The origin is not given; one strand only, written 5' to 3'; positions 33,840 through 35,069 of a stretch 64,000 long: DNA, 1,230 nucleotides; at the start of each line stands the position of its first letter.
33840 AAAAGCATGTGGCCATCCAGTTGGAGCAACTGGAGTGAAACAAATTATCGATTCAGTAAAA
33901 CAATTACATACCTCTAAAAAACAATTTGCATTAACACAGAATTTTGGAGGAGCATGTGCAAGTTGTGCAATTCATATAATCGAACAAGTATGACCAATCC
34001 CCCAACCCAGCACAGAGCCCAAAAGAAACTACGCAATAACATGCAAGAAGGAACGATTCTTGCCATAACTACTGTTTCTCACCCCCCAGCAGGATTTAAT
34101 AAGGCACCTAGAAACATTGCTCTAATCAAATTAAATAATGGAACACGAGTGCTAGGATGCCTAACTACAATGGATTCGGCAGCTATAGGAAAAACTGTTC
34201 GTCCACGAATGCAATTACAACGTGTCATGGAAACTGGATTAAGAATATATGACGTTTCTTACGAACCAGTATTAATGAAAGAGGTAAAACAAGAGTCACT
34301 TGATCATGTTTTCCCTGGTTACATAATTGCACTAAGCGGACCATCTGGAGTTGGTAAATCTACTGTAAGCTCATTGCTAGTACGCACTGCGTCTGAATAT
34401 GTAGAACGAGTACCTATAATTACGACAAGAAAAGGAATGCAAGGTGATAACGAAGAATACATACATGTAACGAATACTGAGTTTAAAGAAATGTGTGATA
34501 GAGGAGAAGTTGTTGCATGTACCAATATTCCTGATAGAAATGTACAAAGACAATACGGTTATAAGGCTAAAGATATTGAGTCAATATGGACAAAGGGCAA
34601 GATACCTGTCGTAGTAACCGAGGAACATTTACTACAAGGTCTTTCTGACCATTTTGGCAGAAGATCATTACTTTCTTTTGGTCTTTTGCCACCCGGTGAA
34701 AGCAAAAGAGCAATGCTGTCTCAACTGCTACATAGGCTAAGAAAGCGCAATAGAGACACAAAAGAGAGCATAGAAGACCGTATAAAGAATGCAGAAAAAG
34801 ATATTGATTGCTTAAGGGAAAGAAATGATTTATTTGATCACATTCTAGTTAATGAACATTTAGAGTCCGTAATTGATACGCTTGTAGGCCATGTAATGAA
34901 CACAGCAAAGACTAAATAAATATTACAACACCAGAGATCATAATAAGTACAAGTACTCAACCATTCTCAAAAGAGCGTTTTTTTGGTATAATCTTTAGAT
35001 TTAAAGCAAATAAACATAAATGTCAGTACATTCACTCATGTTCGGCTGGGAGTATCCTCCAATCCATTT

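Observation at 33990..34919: DUF35 scaffold domain fused to a divergent guanylate-kinase-like kinase at the end of a mevalonate operon that has no recognisable second kinase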

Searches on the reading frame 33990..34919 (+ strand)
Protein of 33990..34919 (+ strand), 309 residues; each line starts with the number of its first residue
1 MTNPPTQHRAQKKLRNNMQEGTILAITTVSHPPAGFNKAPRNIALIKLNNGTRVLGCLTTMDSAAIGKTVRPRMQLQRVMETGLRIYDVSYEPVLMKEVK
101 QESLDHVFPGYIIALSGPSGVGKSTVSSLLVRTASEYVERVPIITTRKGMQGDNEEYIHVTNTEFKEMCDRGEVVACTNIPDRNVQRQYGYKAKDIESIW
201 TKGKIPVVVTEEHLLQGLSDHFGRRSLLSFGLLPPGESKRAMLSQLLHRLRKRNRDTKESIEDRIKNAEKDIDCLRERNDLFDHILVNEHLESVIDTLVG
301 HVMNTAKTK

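Call 3: search_protein_families(library=pfam, proteins=[window:33990-34919:+], max_evalue=0.01)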
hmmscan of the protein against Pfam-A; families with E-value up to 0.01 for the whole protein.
window:33990-34919:+ (309 aa): 8 families
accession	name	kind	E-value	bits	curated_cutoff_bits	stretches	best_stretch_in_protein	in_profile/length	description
PF00625.27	Guanylate_kin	-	7.1e-14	52.3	25.2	1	113-298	5-175/182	Guanylate kinase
PF01796.24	OB_ChsH2_C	-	1.1e-07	32.1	27.1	1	19-74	6-64/65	ChsH2, C-terminal OB-fold domain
PF03193.22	RsgA_GTPase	-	1.3e-05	25.5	30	1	23-139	26-135/174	RsgA GTPase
PF13238.12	AAA_18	-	0.00012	23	29.4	1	113-200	1-69/128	AAA domain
PF13401.12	AAA_22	-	0.00019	22.2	27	1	111-169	6-62/130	AAA domain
PF00005.33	ABC_tran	-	0.00026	22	25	1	107-141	8-42/137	ABC transporter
PF24883.2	NPHP3_N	-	0.003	18.2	24.8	0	112-137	24-49/164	Nephrocystin 3, N-terminal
PF20720.3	nSTAND3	-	0.0046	17.1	27.2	0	112-136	19-43/155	Novel STAND NTPase 3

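Call 4: search_protein_families(library=ncbifam, proteins=[window:33990-34919:+], max_evalue=0.01)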
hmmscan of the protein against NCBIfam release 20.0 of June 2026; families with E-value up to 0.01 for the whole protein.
window:33990-34919:+ (309 aa): 15 families
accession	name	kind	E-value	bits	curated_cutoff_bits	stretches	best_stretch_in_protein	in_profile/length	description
TIGR03263.1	guanyl_kin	equivalog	4.3e-23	81.9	160.45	1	112-299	3-175/180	guanylate kinase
NF011325.0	PRK14738.1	equivalog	4.4e-12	45.7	263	1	111-300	14-186/206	guanylate kinase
NF011324.0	PRK14737.1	equivalog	1.9e-11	44.1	318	1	114-298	9-178/187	guanylate kinase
TIGR02322.1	phosphon_PhnN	equivalog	2.1e-06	27.6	156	1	110-272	1-150/179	phosphonate metabolism protein/1,5-bisphosphokinase (PRPP-forming) PhnN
TIGR02857.1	CydD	equivalog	0.00031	19.8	435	1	98-143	337-381/529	thiol reductant ABC exporter subunit CydD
NF006744.0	PRK09270.1-3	equivalog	0.00068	19.1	281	1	110-150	23-63/213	nucleoside/nucleotide kinase family protein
TIGR02203.1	MsbA_lipidA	equivalog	0.0008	18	602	1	84-132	334-381/572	lipid A export permease/ATP-binding protein MsbA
NF007485.0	PRK10078.1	equivalog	0.00081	19.2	153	1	111-280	3-160/186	ribose 1,5-bisphosphokinase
TIGR02204.1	MsbA_rel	hypoth_equivalog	0.001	17.8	780.4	1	106-132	362-388/576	ABC transporter, permease/ATP-binding protein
TIGR02868.1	CydC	equivalog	0.0012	17.6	329.05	1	68-133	319-384/530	thiol reductant ABC exporter subunit CydC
TIGR00958.1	3a01208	subfamily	0.0014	17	874.6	1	107-131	504-528/711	antigen peptide transporter 2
NF004040.0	PRK05537.1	equivalog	0.0027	16.2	669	1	75-140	361-426/572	bifunctional sulfate adenylyltransferase/adenylylsulfate kinase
TIGR00152.1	TIGR00152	equivalog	0.0032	17.3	65.55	0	112-131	1-20/188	dephospho-CoA kinase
NF008932.0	PRK12289.1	equivalog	0.0034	16.5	483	1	85-141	151-210/363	small ribosomal subunit biogenesis GTPase RsgA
TIGR03796.1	NHLM_micro_ABC1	equivalog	0.0049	15.1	853.3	1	91-130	487-525/710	NHLP family bacteriocin export ABC transporter peptidase/permease/ATPase subunit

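Call 8: find_homologous_proteins(query=window:33990-34919:+, max_evalue=0.001)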
Query window:33990-34919:+ (309 aa): 480 proteins with E <= 0.001 among 1848 candidates; the best 120 are listed.
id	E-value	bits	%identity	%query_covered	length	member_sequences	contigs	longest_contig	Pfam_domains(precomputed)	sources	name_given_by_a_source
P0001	6.0e-203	691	100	100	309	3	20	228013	PF01796.24,PF03193.23,PF00625.28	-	-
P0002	1.8e-121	423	65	98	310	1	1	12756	PF01796.24,PF00625.28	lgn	-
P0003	2.3e-121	423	63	99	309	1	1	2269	PF01796.24,PF00625.28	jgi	jgi:guanylate kinase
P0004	1.8e-118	413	63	98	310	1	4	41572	PF01796.24,PF00625.28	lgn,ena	-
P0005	8.8e-112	391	60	100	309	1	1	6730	PF01796.24,PF00625.28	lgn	-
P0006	4.9e-108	379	56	99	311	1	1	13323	PF01796.24,PF13401.13,PF00625.28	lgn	-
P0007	1.8e-106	374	59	94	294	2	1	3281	PF00005.34,PF00625.28,PF13238.13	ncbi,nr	ncbi:MAG: hypothetical protein KAS32_18645 [Candidatus Peribacteraceae bacterium]|nr:hypothetical pr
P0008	2.1e-106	374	55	100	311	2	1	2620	PF01796.24,PF13401.13,PF00625.28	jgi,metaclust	metaclust:\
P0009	8.8e-106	372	57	100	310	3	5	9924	PF01796.24,PF00625.28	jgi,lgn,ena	jgi:guanylate kinase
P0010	1.6e-105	371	56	100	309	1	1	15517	PF01796.24,PF00625.28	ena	-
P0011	2.3e-105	370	56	98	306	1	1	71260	PF01796.24,PF00625.28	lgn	-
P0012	2.8e-105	370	56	100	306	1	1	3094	PF01796.24,PF00625.28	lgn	-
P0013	2.8e-105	370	59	98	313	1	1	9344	PF01796.24,PF00625.28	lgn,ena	-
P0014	3.8e-104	366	57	96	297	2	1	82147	PF01796.24,PF00005.34,PF00625.28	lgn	-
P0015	4.9e-104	366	56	100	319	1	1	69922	PF01796.24,PF00625.28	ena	-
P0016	6.4e-103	362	55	99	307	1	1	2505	PF01796.24,PF13401.13,PF00625.28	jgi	-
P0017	6.9e-103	362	56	99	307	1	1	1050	PF01796.24,PF00625.28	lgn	-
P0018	1.2e-102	362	58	96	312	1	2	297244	PF01796.24,PF13401.13,PF00625.28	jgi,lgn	jgi:guanylate kinase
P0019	1.7e-102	361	53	100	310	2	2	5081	PF01796.24,PF00005.34,PF00910.29,PF13401.13,PF00625.28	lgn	-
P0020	3.6e-102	360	58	95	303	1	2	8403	PF01796.24,PF00625.28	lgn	-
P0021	6.4e-102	359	55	100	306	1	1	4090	PF01796.24,PF13401.13,PF00625.28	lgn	-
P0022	9.8e-102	359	58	95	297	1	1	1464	PF01796.24,PF00625.28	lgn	-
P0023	2.5e-101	357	54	100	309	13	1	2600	PF01796.24,PF00625.28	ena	-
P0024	2.5e-101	357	54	100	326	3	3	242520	PF01796.24,PF00005.34,PF00625.28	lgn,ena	-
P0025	4.0e-101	357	58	95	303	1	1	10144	PF01796.24,PF00005.34,PF00625.28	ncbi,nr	ncbi:hypothetical protein HY213_02440 [Candidatus Peregrinibacteria bacterium]|nr:hypothetical prote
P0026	6.1e-101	356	55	99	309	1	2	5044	PF01796.24,PF00625.28,PF13238.13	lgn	-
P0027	1.1e-100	355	56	95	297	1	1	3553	PF01796.24,PF00625.28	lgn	-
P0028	1.2e-100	355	58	94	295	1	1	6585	PF01796.24,PF00625.28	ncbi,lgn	-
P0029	1.4e-100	355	58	96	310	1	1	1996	PF01796.24,PF00625.28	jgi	-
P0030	1.4e-100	355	56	98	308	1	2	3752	PF01796.24,PF00625.28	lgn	-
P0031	2.7e-100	354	58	94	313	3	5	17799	PF01796.24,PF00625.28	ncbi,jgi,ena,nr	ncbi:MAG: OB-fold domain-containing protein, partial [Candidatus Peribacteraceae bacterium]|nr:hypot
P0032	2.8e-100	354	56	96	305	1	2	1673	PF01796.24,PF13401.13,PF00625.28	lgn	-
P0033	4.3e-100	353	53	96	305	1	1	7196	PF01796.24,PF13401.13,PF00625.28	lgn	-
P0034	4.6e-100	353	53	99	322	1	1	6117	PF01796.24,PF00625.28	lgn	-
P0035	5.7e-100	353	55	94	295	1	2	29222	PF01796.24,PF13401.13,PF00625.28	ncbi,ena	-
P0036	6.4e-100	353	58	94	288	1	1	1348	PF01796.24,PF00625.28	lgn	-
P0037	7.6e-100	352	55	99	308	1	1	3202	PF01796.24,PF00625.28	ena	-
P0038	1.0e-99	352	53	99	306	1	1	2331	PF01796.24,PF00625.28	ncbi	-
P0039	1.1e-99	352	55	99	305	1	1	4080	PF01796.24,PF13401.13,PF00625.28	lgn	-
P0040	1.3e-99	352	54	98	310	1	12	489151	PF01796.24,PF00005.34,PF13401.13,PF00625.28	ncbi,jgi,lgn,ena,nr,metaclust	ncbi:hypothetical protein COU78_03600 [Candidatus Peregrinibacteria bacterium CG10_big_fil_rev_8_21_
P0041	1.5e-99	351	55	95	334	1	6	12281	PF01796.24,PF13401.13,PF00625.28,PF13238.13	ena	-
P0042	5.0e-99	350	56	96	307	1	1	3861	PF01796.24,PF00625.28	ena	-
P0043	5.4e-99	350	53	99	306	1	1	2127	PF01796.24,PF00625.28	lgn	-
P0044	5.9e-99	349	54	98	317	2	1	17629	PF01796.24,PF00625.28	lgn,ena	-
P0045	6.2e-99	349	54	99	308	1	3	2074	PF01796.24,PF00005.34,PF00625.28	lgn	-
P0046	1.5e-98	348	53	100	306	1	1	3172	PF01796.24,PF00625.28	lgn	-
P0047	2.2e-98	348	56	95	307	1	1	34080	PF01796.24,PF13401.13,PF00625.28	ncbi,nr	ncbi:OB-fold domain-containing protein [Candidatus Peregrinibacteria bacterium]|nr:OB-fold domain-co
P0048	2.7e-98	347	54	98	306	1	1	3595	PF01796.24,PF00625.28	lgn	-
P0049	3.2e-98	347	53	98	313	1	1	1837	PF01796.24,PF00625.28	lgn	-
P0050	3.4e-98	347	56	96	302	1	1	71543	PF01796.24,PF00625.28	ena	-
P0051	4.9e-98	346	54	95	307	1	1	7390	PF01796.24,PF00625.28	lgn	-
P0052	5.9e-98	346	54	100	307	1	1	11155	PF01796.24,PF00625.28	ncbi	-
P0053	5.9e-98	346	54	97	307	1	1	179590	PF01796.24,PF13401.13,PF00625.28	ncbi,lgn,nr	ncbi:MAG: OB-fold domain-containing protein [Candidatus Peregrinibacteria bacterium]|nr:OB-fold doma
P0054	6.6e-98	346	53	97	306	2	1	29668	PF01796.24,PF00625.28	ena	-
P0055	8.9e-98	346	54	97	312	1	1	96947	PF01796.24,PF00005.34,PF00625.28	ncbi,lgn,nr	ncbi:OB-fold domain-containing protein [Patescibacteria group bacterium]|nr:OB-fold domain-containin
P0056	9.8e-98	345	54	98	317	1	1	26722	PF01796.24,PF00625.28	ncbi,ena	-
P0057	1.0e-97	345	53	100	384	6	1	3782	PF01796.24,PF00625.28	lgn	-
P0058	1.0e-97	345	54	98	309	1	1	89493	PF01796.24,PF00625.28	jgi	jgi:guanylate kinase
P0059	1.1e-97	345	54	96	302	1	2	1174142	PF01796.24,PF00005.34,PF00625.28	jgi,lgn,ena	-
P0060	1.1e-97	345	53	100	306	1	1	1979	PF01796.24,PF00625.28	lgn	-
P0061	1.4e-97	345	53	100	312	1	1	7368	PF01796.24,PF00625.28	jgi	-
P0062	1.7e-97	345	53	99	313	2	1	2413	PF01796.24,PF00625.28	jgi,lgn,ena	-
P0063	2.1e-97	344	54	98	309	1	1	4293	PF01796.24,PF13401.13,PF00625.28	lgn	-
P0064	2.2e-97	344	55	96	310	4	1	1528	PF00625.28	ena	-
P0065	7.5e-97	342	54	99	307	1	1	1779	PF01796.24,PF00625.28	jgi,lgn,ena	-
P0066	9.3e-97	342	51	99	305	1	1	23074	PF01796.24,PF13401.13,PF00625.28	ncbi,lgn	-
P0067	1.2e-96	342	53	97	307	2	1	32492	PF01796.24,PF00625.28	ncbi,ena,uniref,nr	ncbi:hypothetical protein A3A39_00270 [Candidatus Kaiserbacteria bacterium RIFCSPLOWO2_01_FULL_54_13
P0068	1.3e-96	342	55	97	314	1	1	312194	PF01796.24,PF00625.28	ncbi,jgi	jgi:guanylate kinase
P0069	1.7e-96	341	54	96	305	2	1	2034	PF01796.24,PF13401.13,PF00625.28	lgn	-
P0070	1.9e-96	341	55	95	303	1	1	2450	PF01796.24,PF00625.28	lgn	-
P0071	2.0e-96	341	55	92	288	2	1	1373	PF01796.24,PF13401.13,PF00625.28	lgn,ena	-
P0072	2.3e-96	341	55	96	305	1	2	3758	PF01796.24,PF00625.28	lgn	-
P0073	2.6e-96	341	53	100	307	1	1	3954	PF01796.24,PF13401.13,PF00625.28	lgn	-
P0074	4.0e-96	340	52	100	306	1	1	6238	PF01796.24,PF00625.28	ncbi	-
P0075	4.0e-96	340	52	99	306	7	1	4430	PF01796.24,PF00625.28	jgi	jgi:guanylate kinase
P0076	4.2e-96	340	57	94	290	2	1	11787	PF01796.24,PF00625.28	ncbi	-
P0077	4.2e-96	340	55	98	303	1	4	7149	PF01796.24,PF00625.28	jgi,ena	-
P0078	4.3e-96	340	54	99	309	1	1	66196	PF01796.24,PF00625.28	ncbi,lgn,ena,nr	ncbi:MAG: OB-fold domain-containing protein [bacterium]|nr:OB-fold domain-containing protein [bacter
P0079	6.2e-96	339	56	94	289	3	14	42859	PF01796.24,PF00625.28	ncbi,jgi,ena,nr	ncbi:hypothetical protein A2881_00450 [Candidatus Peribacteria bacterium RIFCSPHIGHO2_01_FULL_55_13]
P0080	6.4e-96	339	53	96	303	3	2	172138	PF01796.24,PF13401.13,PF00625.28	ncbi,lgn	-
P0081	6.8e-96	339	55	95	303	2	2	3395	PF01796.24,PF13401.13,PF03193.23,PF00625.28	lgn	-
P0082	7.3e-96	339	54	95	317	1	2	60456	PF00625.28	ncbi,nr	ncbi:hypothetical protein HY285_04870 [Candidatus Peregrinibacteria bacterium]|nr:hypothetical prote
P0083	7.3e-96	339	54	95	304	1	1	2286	PF01796.24,PF00625.28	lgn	-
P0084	9.3e-96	339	52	99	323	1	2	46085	PF01796.24,PF00625.28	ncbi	-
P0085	1.0e-95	339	55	95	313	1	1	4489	PF01796.24,PF13401.13,PF00625.28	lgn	-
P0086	1.0e-95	339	52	100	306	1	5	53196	PF01796.24,PF00625.28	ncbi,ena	ncbi:MAG: OB-fold domain-containing protein [Patescibacteria group bacterium]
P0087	1.1e-95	339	54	95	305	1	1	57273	PF01796.24,PF00625.28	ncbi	-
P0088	1.3e-95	338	53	100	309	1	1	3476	PF01796.24,PF13401.13,PF00625.28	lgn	-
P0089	1.3e-95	338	54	96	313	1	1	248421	PF01796.24,PF00625.28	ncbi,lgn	-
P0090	1.4e-95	338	52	98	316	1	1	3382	PF01796.24,PF00625.28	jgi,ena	-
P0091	1.4e-95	338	53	99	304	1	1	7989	PF01796.24,PF13401.13,PF00625.28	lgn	-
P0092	1.5e-95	338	56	93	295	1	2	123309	PF01796.24,PF00625.28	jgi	jgi:guanylate kinase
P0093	1.5e-95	338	53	100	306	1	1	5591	PF01796.24,PF13401.13,PF00625.28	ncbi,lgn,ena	-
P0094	1.6e-95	338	53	98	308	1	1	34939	PF01796.24,PF00005.34,PF00625.28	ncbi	ncbi:MAG: OB-fold domain-containing protein [Candidatus Peregrinibacteria bacterium]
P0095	2.0e-95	338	53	99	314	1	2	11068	PF01796.24,PF00625.28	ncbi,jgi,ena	ncbi:MAG: OB-fold domain-containing protein [Candidatus Peribacteraceae bacterium]|jgi:guanylate kin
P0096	2.7e-95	337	53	96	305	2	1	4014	PF01796.24,PF00625.28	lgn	-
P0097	2.9e-95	337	53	97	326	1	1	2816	PF01796.24,PF13401.13,PF00625.28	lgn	-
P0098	3.1e-95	337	54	93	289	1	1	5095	PF01796.24,PF13401.13,PF00625.28,PF13238.13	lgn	-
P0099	4.9e-95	337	53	99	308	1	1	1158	PF01796.24,PF00005.34,PF00625.28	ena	-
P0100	5.1e-95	336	54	97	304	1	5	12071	PF01796.24,PF00625.28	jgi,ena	-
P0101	5.5e-95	336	50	98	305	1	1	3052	PF01796.24,PF13401.13,PF00625.28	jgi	jgi:guanylate kinase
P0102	5.6e-95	336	54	97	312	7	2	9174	PF01796.24,PF00625.28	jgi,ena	-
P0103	6.1e-95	336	55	95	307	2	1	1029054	PF01796.24,PF00625.28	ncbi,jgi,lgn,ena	ncbi:MAG: OB-fold domain-containing protein [Candidatus Peribacteraceae bacterium]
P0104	7.2e-95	336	53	95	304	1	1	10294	PF01796.24,PF13401.13,PF00625.28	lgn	-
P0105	7.7e-95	336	52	99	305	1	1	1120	PF01796.24,PF13401.13,PF00625.28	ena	-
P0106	8.7e-95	336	54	95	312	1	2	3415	PF01796.24,PF13401.13,PF00625.28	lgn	-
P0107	8.9e-95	336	53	99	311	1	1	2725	PF01796.24,PF00625.28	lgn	-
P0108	1.1e-94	335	52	98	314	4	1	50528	PF01796.24,PF00005.34,PF00625.28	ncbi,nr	ncbi:MAG: OB-fold domain-containing protein [Candidatus Peribacteraceae bacterium]|nr:OB-fold domain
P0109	1.2e-94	335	51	99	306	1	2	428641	PF01796.24,PF13401.13,PF00625.28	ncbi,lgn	-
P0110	1.2e-94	335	55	94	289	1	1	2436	PF01796.24,PF00625.28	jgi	jgi:guanylate kinase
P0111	1.3e-94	335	53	98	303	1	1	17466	PF01796.24,PF13401.13,PF00625.28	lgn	-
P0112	1.6e-94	335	53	94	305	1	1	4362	PF01796.24,PF13401.13,PF00625.28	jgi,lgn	-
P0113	1.8e-94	335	54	94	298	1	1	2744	PF01796.24,PF00625.28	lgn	-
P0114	2.1e-94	334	52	99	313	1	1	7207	PF01796.24,PF00625.28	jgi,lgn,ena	-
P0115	2.2e-94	334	55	94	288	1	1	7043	PF01796.24,PF00625.28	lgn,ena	-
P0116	2.9e-94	334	53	98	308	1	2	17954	PF01796.24,PF13401.13,PF00625.28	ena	-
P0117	3.0e-94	334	54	95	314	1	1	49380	PF01796.24,PF00625.28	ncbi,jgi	jgi:guanylate kinase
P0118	3.0e-94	334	51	99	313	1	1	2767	PF01796.24,PF00625.28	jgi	-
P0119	3.5e-94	334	51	99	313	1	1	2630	PF01796.24,PF00625.28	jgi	-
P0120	4.3e-94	333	53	96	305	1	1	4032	PF01796.24,PF13401.13,PF00625.28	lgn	-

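Call 21: search_solved_structures(query=window:33990-34919:+, max_evalue=0.01, show_alignments=3)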
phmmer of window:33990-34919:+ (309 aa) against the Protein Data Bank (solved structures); distinct sequences matched with E-value up to 0.01: 28.
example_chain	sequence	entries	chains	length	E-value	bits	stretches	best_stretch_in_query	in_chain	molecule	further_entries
3lnc_A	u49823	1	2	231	2.1e-13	53.7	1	110-298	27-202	Guanylate kinase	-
7luy_A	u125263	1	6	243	1.9e-09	40.8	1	109-297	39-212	Guanylate kinase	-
7n6g_6M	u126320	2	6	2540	7.4e-09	38.8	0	108-150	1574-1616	FAP42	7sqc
9jae_A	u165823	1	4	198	7.4e-08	35.6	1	113-294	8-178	Guanylate kinase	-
1lvg_A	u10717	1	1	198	1.1e-07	35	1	113-298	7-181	Guanylate kinase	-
1s96_A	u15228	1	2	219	1.6e-07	34.4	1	106-296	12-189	Guanylate kinase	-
6nui_A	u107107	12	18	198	2e-07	34.1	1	113-294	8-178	Guanylate kinase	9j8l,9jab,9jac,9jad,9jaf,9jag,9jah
8pts_A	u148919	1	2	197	2.3e-07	33.9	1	113-294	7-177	Guanylate kinase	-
2an9_A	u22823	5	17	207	8e-07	32.2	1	110-296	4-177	Guanylate kinase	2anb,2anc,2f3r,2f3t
4qrh_A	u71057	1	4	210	8.1e-07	32.1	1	109-293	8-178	Guanylate kinase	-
2j41_A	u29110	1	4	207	9.3e-07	31.9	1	110-293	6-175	GUANYLATE KINASE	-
1znw_A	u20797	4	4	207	1.1e-06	31.7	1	110-306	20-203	Guanylate kinase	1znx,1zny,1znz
1s4q_A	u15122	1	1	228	1.5e-06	31.3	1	110-306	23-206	Guanylate kinase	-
28rz_A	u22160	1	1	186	1.9e-06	31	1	110-306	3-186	Guanylate kinase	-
3tr0_A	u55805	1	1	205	3.8e-06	29.9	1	113-304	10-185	Guanylate kinase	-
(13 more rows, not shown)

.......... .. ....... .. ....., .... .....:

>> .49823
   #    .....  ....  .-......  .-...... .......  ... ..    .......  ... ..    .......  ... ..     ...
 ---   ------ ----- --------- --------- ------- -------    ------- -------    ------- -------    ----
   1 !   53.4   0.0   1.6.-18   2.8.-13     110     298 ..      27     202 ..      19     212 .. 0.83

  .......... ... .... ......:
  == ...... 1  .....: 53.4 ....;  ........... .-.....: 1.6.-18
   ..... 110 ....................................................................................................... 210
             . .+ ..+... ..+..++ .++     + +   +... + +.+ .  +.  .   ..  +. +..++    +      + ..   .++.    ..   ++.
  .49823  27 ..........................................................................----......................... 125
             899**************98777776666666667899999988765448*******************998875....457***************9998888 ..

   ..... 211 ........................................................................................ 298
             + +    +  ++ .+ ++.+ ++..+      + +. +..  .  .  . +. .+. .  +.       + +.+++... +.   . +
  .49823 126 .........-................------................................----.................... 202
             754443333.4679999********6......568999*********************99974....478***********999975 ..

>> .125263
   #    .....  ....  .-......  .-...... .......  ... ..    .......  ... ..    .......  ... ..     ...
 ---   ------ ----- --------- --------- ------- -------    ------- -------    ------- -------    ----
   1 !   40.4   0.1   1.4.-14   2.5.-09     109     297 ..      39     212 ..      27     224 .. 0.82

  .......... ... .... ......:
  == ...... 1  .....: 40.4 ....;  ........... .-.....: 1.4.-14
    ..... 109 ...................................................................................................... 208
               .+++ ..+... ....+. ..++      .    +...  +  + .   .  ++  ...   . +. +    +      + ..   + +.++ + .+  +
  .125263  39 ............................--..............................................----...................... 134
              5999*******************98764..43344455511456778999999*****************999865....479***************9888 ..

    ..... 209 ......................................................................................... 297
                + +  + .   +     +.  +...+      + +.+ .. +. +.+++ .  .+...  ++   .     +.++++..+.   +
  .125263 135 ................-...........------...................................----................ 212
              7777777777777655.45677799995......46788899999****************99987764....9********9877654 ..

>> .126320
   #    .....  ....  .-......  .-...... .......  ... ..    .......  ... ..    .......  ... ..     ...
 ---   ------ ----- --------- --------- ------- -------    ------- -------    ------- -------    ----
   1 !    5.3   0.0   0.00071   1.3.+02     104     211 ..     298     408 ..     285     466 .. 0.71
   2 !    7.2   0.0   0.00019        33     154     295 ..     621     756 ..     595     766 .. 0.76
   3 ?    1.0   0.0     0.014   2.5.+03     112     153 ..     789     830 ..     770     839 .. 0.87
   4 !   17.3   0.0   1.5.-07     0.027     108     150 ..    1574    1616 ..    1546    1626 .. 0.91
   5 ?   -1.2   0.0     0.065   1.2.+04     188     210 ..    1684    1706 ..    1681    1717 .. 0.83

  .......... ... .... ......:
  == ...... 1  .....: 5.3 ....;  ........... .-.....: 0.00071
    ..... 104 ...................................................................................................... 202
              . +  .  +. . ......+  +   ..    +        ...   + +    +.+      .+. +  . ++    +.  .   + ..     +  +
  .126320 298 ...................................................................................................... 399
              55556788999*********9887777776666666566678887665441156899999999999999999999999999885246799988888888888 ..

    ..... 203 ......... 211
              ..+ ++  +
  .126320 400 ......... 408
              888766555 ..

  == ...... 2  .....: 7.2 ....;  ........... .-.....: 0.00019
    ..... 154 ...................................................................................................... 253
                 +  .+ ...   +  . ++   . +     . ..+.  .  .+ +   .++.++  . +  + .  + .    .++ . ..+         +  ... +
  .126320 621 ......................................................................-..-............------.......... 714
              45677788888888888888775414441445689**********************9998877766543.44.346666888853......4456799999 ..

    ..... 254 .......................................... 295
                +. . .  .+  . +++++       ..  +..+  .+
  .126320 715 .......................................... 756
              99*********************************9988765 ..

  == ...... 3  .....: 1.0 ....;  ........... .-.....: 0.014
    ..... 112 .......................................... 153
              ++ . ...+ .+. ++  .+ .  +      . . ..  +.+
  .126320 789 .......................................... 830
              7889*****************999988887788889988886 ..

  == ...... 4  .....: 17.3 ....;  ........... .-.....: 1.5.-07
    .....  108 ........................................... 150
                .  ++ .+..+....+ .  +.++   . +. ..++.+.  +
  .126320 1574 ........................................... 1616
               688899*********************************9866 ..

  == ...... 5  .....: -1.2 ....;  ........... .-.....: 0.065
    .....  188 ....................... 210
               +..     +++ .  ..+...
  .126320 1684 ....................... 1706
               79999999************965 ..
